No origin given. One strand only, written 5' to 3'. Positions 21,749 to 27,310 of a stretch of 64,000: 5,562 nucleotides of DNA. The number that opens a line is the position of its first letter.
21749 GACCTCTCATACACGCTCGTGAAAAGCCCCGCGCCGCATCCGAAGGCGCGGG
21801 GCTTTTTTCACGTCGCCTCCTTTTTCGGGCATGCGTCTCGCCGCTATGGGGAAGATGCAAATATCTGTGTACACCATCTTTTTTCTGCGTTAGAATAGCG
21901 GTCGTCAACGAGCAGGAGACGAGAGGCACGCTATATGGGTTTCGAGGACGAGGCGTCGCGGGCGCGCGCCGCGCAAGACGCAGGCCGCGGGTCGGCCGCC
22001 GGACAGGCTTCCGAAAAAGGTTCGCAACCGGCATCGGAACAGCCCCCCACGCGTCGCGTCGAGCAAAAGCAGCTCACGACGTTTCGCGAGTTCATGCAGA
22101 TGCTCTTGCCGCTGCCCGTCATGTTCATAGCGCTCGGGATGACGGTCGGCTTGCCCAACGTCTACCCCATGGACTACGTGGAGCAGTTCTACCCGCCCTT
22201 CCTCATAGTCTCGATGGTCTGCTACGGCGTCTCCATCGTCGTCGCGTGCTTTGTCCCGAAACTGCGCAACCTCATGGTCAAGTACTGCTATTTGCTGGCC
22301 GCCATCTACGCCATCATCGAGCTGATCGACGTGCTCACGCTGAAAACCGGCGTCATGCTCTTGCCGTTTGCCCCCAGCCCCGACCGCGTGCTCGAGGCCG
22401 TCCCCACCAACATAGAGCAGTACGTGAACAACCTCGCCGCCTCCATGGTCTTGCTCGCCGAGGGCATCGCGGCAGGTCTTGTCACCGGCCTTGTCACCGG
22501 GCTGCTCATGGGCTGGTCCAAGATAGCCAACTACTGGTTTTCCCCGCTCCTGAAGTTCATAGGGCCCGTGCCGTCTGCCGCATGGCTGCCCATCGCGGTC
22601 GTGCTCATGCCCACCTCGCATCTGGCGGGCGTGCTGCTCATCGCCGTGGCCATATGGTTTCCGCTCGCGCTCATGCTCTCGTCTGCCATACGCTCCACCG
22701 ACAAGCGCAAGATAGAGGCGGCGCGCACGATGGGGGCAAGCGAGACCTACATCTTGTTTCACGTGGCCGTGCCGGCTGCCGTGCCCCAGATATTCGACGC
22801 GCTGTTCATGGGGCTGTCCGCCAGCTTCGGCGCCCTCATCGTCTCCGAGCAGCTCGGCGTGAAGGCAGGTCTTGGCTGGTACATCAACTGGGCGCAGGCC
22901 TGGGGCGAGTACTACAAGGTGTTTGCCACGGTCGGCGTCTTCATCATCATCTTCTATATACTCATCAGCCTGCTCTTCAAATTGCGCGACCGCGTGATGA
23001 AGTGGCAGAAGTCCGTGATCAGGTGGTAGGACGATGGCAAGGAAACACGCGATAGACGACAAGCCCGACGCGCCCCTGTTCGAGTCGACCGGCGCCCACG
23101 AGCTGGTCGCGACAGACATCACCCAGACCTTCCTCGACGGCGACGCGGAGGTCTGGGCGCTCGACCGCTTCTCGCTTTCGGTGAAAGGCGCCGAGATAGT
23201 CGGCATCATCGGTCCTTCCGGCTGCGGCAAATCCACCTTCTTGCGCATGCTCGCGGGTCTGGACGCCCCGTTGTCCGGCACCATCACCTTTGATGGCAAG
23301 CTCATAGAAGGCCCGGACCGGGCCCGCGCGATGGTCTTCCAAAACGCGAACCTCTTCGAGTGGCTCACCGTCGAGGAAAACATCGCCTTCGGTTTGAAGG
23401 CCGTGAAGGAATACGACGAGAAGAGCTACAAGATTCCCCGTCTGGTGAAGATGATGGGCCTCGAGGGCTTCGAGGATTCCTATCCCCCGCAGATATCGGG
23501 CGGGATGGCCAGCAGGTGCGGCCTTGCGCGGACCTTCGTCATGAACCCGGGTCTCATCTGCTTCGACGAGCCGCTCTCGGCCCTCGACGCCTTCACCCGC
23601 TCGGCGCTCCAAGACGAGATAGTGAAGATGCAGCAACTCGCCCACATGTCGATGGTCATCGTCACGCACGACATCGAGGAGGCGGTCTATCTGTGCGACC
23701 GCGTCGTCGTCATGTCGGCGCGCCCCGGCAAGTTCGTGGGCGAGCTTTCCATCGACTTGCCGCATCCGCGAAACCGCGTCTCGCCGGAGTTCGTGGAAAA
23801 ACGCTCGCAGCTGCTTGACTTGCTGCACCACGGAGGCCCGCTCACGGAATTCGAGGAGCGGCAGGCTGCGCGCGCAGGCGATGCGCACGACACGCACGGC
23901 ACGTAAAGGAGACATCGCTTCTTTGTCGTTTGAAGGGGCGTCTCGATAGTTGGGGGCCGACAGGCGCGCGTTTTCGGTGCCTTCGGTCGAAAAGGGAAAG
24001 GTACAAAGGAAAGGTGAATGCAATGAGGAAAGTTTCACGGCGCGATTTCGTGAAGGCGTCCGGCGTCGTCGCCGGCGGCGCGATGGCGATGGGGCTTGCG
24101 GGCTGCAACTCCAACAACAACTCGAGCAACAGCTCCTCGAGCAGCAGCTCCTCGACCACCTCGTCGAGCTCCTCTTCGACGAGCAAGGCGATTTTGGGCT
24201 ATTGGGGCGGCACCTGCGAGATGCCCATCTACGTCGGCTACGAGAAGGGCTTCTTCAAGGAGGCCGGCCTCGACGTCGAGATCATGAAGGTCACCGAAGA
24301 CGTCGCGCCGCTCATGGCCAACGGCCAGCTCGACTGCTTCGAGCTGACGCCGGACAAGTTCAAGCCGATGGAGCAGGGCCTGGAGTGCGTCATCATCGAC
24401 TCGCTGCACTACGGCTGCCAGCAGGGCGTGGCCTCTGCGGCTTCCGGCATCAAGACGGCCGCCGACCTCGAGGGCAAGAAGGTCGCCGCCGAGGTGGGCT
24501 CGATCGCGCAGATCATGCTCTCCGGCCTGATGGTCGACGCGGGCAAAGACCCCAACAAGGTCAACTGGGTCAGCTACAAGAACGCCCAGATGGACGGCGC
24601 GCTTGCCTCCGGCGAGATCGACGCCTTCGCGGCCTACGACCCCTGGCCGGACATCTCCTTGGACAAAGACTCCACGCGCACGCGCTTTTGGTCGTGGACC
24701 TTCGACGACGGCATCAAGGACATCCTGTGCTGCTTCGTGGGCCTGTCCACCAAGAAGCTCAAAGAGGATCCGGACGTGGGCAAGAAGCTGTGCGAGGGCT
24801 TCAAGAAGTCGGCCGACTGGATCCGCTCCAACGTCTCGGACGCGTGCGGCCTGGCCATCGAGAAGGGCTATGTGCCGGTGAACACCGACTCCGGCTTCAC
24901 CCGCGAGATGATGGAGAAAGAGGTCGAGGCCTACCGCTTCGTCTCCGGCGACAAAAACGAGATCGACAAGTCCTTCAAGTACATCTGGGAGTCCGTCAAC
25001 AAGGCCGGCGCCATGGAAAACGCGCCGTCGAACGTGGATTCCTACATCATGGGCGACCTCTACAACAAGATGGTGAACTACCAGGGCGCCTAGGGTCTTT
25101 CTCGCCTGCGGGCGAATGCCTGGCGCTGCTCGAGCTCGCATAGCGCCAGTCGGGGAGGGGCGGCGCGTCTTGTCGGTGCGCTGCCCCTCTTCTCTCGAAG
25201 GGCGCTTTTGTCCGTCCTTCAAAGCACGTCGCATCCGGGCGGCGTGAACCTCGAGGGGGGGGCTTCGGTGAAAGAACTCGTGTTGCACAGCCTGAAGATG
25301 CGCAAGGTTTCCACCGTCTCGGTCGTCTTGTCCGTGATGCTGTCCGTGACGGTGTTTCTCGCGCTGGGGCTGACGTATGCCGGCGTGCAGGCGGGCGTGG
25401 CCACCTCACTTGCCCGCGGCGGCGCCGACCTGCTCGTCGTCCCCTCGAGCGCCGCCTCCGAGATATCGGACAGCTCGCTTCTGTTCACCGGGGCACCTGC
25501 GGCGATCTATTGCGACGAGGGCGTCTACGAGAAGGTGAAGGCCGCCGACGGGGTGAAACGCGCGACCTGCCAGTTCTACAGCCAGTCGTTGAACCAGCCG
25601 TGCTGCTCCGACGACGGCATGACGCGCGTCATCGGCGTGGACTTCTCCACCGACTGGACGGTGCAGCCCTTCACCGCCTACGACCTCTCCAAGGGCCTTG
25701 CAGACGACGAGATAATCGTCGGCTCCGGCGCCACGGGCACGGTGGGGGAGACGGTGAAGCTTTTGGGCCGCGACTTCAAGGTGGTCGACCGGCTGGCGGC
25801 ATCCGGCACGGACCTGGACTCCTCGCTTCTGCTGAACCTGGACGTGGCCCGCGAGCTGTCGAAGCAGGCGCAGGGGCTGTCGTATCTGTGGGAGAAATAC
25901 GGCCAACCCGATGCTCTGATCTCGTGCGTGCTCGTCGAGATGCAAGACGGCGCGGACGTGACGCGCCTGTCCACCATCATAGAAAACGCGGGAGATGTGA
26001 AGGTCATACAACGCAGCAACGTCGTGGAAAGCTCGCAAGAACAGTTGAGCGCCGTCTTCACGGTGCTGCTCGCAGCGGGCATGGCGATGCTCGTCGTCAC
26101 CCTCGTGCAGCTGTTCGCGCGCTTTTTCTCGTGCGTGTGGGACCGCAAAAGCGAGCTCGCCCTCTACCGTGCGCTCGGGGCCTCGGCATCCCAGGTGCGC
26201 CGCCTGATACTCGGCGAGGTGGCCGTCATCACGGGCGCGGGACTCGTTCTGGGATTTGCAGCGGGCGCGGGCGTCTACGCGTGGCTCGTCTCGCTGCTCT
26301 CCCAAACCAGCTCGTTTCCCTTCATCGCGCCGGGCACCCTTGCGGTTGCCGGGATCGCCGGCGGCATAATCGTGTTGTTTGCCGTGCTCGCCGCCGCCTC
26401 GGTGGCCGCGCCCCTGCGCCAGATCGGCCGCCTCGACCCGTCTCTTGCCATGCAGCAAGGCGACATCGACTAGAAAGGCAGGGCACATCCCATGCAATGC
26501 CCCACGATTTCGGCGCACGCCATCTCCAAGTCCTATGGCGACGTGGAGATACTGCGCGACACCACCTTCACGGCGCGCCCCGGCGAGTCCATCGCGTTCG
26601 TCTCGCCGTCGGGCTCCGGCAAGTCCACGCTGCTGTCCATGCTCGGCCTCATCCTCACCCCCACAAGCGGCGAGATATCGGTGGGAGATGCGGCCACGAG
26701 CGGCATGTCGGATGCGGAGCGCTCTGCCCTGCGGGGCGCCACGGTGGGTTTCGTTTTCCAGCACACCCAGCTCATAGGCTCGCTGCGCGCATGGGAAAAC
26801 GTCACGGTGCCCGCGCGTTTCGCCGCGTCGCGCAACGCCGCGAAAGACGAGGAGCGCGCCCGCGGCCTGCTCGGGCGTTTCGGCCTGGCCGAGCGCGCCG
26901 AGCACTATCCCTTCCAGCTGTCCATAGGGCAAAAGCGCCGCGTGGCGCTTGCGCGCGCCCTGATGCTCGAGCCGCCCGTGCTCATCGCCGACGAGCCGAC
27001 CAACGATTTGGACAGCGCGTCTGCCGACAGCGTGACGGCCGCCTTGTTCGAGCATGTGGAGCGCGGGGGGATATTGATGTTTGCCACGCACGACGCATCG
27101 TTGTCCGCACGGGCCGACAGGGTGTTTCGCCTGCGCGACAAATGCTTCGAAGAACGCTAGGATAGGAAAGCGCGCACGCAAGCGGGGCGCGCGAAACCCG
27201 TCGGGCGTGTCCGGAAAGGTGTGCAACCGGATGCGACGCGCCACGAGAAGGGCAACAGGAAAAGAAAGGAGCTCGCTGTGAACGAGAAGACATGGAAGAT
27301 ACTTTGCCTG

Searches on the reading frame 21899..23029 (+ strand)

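Call 22: search_protein_families(library=pfam, proteins=[window:21899-23029:+], max_evalue=0.00001)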
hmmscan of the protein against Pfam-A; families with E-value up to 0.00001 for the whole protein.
window:21899-23029:+ (376 aa): 1 family
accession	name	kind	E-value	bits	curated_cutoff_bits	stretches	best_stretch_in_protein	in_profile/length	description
PF00528.27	BPD_transp_1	-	7.5e-19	68.6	26.4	1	197-361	1-172/184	Binding-protein-dependent transport system inner membrane component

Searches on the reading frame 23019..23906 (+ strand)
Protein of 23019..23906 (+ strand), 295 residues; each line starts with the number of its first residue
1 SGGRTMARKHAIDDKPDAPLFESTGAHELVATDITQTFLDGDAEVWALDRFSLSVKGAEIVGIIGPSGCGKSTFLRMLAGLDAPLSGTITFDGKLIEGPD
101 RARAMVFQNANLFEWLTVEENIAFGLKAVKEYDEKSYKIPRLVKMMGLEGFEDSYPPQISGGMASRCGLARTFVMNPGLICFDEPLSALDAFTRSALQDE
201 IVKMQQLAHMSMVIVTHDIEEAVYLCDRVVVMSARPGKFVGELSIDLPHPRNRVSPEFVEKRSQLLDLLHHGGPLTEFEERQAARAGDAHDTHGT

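Call 22: search_protein_families(library=pfam, proteins=[window:23019-23906:+], max_evalue=0.00001)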
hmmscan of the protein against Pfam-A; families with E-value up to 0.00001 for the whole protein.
window:23019-23906:+ (295 aa): 1 family
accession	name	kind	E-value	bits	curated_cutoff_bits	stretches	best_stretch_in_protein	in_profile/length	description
PF00005.33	ABC_tran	-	3.3e-28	99.4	25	1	48-186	1-136/137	ABC transporter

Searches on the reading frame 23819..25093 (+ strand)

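Call 22: search_protein_families(library=pfam, proteins=[window:23819-25093:+], max_evalue=0.00001)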
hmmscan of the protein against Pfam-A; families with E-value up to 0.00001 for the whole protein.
window:23819-25093:+ (424 aa): 2 families
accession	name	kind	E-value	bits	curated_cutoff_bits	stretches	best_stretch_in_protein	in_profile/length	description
PF09084.16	NMT1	-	5.8e-25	88.9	20.5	1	135-338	5-212/216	NMT1/THI5 like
PF13379.11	NMT1_2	-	1.9e-10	41.5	24.7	1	121-336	5-239/252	NMT1-like family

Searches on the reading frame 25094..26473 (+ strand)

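Call 22: search_protein_families(library=pfam, proteins=[window:25094-26473:+], max_evalue=0.00001)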
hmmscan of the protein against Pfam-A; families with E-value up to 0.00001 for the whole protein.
window:25094-26473:+ (459 aa): 2 families
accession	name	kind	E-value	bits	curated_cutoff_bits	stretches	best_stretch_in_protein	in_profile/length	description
PF02687.27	FtsX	-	6.1e-11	42.9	25.5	1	330-437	5-111/120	FtsX-like permease C-terminal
PF12704.14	MacB_PCD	-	1e-07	32.9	27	1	77-297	4-205/207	MacB-like periplasmic core domain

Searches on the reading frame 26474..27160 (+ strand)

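Call 22: search_protein_families(library=pfam, proteins=[window:26474-27160:+], max_evalue=0.00001)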
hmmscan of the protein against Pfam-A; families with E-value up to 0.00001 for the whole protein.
window:26474-27160:+ (228 aa): 2 families
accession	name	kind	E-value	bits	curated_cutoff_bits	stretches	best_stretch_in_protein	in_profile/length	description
PF00005.33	ABC_tran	-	1.4e-29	103.9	25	1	27-177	1-137/137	ABC transporter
PF13304.12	AAA_21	-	9.1e-06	26.4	27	0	145-210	234-302/304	AAA domain, putative AbiEii toxin, Type IV TA system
